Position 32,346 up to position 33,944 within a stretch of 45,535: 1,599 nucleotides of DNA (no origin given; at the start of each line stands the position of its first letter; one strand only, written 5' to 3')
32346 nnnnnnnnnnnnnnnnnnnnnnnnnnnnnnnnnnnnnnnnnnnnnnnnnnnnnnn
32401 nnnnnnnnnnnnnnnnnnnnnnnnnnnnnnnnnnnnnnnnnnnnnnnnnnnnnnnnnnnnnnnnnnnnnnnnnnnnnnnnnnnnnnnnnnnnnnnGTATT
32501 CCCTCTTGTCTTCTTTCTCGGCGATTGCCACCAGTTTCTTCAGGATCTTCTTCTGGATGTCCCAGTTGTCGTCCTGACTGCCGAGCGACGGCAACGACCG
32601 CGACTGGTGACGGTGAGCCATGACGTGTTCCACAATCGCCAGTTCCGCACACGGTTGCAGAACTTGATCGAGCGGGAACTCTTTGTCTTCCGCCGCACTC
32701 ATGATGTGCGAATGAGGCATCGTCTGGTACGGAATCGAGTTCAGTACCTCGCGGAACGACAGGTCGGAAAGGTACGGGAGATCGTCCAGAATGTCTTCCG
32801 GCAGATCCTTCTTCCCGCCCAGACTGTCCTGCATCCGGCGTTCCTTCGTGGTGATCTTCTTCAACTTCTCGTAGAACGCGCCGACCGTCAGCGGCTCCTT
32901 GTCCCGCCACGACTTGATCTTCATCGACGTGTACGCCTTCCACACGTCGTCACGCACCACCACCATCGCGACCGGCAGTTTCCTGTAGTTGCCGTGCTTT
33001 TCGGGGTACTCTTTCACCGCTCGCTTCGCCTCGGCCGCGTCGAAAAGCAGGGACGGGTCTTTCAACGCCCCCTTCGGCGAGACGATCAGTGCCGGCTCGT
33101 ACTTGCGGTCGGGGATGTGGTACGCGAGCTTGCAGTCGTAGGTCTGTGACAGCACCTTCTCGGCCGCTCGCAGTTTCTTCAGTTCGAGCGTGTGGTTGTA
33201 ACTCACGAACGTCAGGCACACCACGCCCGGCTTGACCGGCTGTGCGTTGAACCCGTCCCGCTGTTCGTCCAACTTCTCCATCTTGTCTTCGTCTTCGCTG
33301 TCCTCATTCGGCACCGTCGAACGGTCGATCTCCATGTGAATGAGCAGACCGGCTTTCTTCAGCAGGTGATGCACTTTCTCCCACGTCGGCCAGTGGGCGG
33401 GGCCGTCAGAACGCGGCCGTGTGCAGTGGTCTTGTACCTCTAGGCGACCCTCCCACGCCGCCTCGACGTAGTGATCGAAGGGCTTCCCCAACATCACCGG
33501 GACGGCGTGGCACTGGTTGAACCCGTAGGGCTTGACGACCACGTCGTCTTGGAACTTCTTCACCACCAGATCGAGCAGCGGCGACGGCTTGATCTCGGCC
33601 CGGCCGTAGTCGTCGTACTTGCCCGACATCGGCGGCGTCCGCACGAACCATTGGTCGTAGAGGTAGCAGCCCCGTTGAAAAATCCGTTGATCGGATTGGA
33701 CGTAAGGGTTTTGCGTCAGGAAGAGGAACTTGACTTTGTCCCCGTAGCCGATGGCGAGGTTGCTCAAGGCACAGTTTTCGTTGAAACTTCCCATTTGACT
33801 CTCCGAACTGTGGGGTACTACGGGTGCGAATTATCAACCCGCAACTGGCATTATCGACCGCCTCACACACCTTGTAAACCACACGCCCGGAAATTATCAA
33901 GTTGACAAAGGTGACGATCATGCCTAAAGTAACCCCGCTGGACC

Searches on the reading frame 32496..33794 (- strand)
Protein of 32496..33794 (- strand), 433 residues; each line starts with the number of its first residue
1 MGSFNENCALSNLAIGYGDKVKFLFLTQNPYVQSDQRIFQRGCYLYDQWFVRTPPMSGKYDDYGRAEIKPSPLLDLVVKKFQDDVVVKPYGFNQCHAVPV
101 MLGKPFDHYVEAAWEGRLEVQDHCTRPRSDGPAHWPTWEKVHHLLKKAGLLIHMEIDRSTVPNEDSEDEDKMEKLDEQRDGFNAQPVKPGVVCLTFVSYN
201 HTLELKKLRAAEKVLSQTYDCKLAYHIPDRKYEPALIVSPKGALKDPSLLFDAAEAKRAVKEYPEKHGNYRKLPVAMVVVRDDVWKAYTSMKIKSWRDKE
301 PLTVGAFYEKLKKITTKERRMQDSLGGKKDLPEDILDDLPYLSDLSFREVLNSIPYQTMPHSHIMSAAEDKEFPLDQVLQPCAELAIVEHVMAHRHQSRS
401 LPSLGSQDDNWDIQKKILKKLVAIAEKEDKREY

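Call 39: search_protein_families(library=pfam, proteins=[window:32496-33794:-], max_evalue=0.001)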
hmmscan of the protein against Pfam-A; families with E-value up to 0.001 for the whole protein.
window:32496-33794:- (433 aa): 0 families

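Call 60: search_protein_families(library=phrogs, proteins=[window:32496-33794:-], max_evalue=0.001)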
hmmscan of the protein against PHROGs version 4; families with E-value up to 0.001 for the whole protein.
window:32496-33794:- (433 aa): 1 family
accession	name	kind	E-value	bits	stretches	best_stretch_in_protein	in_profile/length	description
phrog_5960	-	unknown function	4.6e-19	70.1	1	1-122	1-125/406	-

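Call 61: search_dna_similar(query=window:32496-33794:-, collection=phages, mode=protein, max_evalue=0.00001, max_rows=12)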
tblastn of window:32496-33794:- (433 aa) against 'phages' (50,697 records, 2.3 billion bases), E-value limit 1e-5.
Records with a match: 9; places in all: 9; records where one place covers at least 80% of the query: 0.
Best place of each record, by identity: <60% 9.
By first word of the organism name: Yersinia 4; Cronobacter 2; Salmonella 2; uncultured 1.
By host as written in the record: - 5; Cronobacter sakazakii 2; Salmonella enterica subsp. enterica serovar Typhi 2.
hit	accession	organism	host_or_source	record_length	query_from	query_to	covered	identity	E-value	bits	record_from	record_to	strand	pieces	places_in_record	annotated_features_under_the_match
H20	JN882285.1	Cronobacter phage vB_CsaM_GAP32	Cronobacter sakazakii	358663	1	121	28%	34.9%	9e-10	67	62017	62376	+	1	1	hypothetical protein | putative membrane protein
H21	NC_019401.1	Cronobacter phage vB_CsaM_GAP32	Cronobacter sakazakii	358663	1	121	28%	34.9%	9e-10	67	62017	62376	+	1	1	hypothetical protein | membrane protein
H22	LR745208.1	uncultured phage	metagenomic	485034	1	124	29%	32.8%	4e-9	65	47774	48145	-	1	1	record has no annotation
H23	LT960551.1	Yersinia phage fHe-Yen9-04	-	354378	1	68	16%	42.6%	1e-8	64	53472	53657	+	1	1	g100: hypothetical protein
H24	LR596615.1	Yersinia phage fHe-Yen9-04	-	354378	1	68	16%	42.6%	1e-8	64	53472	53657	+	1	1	g100: hypothetical protein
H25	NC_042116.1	Yersinia phage fHe-Yen9-04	-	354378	1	68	16%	42.6%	1e-8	64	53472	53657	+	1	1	g100: hypothetical protein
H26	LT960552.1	Yersinia phage fHe-Yen9-03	-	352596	1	68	16%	42.6%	4e-8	62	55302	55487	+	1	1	g104: hypothetical protein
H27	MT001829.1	Salmonella phage SE_PL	Salmonella enterica subsp. enterica ...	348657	1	70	16%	38.4%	1e-5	54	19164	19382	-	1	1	hypothetical protein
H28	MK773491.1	Salmonella phage 7t3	Salmonella enterica subsp. enterica ...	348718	1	70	16%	38.4%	1e-5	54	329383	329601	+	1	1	hypothetical protein (x2)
